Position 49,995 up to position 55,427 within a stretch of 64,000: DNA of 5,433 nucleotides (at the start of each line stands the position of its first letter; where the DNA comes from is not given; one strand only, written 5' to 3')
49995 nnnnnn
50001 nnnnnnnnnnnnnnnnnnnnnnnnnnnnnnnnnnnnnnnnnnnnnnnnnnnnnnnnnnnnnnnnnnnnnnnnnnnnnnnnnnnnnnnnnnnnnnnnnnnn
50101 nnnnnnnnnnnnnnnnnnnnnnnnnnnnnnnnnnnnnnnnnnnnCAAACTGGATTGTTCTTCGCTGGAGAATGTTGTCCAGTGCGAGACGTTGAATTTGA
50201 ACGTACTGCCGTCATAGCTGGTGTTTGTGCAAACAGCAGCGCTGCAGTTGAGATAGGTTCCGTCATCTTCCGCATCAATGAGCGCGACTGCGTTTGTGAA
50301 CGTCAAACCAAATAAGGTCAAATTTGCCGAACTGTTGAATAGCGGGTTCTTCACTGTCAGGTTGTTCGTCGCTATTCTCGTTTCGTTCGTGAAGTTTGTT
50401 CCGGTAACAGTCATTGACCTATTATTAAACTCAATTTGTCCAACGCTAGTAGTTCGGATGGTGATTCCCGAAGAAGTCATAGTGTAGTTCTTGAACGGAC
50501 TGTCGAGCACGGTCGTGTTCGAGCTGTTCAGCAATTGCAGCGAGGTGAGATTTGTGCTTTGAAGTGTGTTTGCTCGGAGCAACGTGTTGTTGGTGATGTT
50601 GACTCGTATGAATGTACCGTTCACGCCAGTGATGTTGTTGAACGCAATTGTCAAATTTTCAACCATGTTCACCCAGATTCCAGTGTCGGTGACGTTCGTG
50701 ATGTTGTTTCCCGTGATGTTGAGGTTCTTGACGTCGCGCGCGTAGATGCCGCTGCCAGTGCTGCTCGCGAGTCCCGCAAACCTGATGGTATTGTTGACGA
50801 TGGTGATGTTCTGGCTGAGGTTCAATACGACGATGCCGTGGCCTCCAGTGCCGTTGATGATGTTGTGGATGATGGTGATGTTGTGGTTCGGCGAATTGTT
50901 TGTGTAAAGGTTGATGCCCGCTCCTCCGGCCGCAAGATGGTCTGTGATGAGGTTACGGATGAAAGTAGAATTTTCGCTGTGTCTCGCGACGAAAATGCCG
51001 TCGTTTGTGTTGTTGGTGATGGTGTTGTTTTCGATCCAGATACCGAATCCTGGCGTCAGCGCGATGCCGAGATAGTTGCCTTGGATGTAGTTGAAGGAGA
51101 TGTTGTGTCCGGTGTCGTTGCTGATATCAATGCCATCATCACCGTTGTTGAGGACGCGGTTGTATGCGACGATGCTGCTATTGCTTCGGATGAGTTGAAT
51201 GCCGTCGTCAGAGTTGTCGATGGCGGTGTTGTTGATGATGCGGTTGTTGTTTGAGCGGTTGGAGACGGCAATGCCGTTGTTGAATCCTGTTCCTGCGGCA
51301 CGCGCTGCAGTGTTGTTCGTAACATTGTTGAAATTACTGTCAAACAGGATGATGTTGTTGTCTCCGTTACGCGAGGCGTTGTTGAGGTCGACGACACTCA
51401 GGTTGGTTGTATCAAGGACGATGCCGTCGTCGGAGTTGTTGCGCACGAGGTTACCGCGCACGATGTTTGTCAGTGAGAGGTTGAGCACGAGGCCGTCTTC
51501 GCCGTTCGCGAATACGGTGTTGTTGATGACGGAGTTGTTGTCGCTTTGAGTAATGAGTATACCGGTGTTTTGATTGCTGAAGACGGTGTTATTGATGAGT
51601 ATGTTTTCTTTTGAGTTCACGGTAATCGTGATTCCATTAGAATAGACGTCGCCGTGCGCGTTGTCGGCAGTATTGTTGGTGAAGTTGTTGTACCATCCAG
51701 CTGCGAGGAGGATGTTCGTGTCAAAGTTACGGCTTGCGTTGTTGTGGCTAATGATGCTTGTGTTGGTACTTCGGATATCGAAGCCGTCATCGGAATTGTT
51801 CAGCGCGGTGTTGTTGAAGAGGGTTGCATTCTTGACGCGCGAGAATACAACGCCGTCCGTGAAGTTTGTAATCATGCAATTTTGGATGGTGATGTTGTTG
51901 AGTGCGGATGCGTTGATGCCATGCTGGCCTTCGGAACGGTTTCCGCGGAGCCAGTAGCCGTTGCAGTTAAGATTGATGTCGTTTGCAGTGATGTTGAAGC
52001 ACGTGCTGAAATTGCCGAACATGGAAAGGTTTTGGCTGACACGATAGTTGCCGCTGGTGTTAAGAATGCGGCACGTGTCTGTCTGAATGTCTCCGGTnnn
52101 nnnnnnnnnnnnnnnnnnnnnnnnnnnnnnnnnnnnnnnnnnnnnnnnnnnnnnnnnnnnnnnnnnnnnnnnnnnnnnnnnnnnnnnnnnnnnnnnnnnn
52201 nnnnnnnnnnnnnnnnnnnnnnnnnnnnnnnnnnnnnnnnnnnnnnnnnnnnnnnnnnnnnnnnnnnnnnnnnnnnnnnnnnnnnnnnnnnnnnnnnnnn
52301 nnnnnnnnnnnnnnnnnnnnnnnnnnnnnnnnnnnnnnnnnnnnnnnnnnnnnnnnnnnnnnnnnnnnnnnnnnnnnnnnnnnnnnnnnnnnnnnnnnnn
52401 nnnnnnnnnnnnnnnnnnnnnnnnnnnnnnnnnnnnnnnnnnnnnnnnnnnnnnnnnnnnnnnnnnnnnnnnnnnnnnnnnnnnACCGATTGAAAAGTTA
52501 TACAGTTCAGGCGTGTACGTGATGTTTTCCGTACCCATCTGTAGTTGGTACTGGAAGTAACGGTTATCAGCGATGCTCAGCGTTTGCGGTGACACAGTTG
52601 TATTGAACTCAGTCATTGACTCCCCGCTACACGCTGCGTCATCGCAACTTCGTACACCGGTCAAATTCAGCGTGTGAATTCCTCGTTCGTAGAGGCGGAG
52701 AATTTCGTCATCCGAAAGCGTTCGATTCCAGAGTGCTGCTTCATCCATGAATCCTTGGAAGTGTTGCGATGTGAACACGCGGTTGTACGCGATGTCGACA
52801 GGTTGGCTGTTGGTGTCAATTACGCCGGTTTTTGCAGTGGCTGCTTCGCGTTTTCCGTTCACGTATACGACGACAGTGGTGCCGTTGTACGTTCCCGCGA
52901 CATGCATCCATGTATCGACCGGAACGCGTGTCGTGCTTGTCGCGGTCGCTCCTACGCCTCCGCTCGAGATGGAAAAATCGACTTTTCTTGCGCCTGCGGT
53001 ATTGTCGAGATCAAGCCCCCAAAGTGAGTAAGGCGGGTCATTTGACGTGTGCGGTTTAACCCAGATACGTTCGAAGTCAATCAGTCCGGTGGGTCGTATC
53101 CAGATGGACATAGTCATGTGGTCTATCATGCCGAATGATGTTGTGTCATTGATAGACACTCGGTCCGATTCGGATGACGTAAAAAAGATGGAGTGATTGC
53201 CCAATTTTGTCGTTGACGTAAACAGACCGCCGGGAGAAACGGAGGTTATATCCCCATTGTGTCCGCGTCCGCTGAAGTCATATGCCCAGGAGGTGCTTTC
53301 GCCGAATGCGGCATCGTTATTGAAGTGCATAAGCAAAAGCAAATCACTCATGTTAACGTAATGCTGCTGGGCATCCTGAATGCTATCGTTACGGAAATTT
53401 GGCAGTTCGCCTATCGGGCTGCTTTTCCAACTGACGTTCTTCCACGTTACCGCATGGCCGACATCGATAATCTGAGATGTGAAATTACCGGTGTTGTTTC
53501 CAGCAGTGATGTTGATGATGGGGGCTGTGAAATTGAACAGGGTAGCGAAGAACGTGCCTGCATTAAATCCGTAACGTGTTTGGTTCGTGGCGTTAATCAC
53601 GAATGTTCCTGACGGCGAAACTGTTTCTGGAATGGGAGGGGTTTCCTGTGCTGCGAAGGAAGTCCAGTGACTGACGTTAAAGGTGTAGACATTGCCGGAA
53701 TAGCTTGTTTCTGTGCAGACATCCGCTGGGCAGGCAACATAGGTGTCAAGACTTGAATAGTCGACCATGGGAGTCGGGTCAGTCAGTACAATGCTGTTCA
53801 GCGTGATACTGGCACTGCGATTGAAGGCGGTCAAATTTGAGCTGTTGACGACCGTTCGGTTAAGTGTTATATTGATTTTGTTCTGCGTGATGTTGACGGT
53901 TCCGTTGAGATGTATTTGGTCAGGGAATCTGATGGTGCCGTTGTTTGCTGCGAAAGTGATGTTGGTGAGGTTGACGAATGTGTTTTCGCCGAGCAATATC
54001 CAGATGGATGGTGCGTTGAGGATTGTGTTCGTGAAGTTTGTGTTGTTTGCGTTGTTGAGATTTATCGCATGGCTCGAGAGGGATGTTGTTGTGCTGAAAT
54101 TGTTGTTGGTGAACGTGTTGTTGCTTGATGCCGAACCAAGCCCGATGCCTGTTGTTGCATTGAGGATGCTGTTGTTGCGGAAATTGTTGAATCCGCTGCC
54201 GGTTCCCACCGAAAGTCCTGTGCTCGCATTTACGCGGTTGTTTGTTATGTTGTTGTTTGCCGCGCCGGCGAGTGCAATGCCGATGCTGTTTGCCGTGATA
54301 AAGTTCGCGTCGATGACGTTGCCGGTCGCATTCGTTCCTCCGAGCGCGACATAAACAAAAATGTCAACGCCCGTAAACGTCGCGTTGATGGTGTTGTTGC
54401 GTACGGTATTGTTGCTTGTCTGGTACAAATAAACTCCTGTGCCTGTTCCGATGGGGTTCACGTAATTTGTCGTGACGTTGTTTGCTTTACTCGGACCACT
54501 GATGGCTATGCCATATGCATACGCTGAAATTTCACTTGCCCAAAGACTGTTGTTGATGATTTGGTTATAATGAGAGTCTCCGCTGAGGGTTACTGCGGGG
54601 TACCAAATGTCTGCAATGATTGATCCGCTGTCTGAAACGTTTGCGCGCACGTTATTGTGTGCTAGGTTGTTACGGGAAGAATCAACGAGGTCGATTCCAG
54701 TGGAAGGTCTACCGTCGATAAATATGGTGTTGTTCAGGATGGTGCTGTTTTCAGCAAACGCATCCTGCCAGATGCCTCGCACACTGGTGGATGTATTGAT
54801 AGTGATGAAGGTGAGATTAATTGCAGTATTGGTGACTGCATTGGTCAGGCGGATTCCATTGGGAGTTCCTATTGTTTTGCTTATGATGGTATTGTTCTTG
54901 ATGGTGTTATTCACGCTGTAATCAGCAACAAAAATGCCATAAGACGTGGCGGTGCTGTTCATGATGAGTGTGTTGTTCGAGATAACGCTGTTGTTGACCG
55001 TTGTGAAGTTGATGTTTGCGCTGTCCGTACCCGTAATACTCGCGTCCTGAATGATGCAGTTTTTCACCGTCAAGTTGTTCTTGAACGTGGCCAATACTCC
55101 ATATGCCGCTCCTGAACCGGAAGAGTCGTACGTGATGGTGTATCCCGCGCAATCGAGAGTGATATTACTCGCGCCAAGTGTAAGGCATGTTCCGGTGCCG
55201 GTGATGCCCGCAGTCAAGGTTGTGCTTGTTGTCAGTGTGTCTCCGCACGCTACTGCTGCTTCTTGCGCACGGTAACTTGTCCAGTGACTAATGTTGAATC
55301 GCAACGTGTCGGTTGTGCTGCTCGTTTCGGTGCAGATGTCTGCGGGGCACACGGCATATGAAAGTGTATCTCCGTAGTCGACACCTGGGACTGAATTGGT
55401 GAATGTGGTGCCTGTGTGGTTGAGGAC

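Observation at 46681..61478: Translationally coupled 14.8-kb operon: small protein, two giant beta-helix surface proteins and a membrane-anchored esterase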

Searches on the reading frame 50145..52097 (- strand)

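Call 48: search_protein_families(library=pfam, proteins=[window:50145-52097:-], max_evalue=0.1)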
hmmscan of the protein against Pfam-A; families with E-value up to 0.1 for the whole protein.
window:50145-52097:- (651 aa): 2 families
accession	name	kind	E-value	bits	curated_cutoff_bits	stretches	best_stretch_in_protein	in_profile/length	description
PF13229.12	Beta_helix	-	8.2e-43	146.2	25.9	4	274-438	1-158/158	Right handed beta helix region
PF05048.19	NosD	-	2e-29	103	23.6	5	239-348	53-156/212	Periplasmic copper-binding protein (NosD)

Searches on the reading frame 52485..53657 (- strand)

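Call 48: search_protein_families(library=pfam, proteins=[window:52485-53657:-], max_evalue=0.1)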
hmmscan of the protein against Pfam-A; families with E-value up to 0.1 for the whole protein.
window:52485-53657:- (391 aa): 2 families
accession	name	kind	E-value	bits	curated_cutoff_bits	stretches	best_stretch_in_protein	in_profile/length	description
PF13385.13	Laminin_G_3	-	7.7e-26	91.5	27.6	1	163-319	3-150/151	Concanavalin A-like lectin/glucanases superfamily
PF00354.24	Pentaxin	-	0.076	13.1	25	0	249-330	84-174/194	Pentaxin family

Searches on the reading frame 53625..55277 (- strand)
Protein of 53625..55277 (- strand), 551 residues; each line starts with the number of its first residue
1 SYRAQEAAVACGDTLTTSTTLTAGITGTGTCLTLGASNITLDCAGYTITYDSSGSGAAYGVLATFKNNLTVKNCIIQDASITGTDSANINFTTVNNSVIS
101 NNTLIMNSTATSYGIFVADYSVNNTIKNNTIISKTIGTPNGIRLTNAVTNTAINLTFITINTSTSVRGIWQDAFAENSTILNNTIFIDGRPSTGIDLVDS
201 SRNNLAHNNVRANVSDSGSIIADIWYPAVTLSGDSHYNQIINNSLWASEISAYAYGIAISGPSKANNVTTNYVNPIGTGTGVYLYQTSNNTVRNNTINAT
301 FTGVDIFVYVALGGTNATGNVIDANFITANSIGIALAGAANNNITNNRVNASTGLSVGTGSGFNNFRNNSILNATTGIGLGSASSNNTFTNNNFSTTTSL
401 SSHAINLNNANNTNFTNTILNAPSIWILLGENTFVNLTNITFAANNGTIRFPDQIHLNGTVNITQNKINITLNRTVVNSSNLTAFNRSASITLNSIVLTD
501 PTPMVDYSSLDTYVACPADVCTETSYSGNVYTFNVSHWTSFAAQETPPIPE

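Call 48: search_protein_families(library=pfam, proteins=[window:53625-55277:-], max_evalue=0.1)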
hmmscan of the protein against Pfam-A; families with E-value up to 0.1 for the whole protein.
window:53625-55277:- (551 aa): 2 families
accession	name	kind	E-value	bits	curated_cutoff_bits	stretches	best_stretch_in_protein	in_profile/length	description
PF13229.12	Beta_helix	-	1.9e-13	50.8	25.9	3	256-417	2-155/158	Right handed beta helix region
PF05048.19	NosD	-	8.3e-12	45.4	23.6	4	265-414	48-190/212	Periplasmic copper-binding protein (NosD)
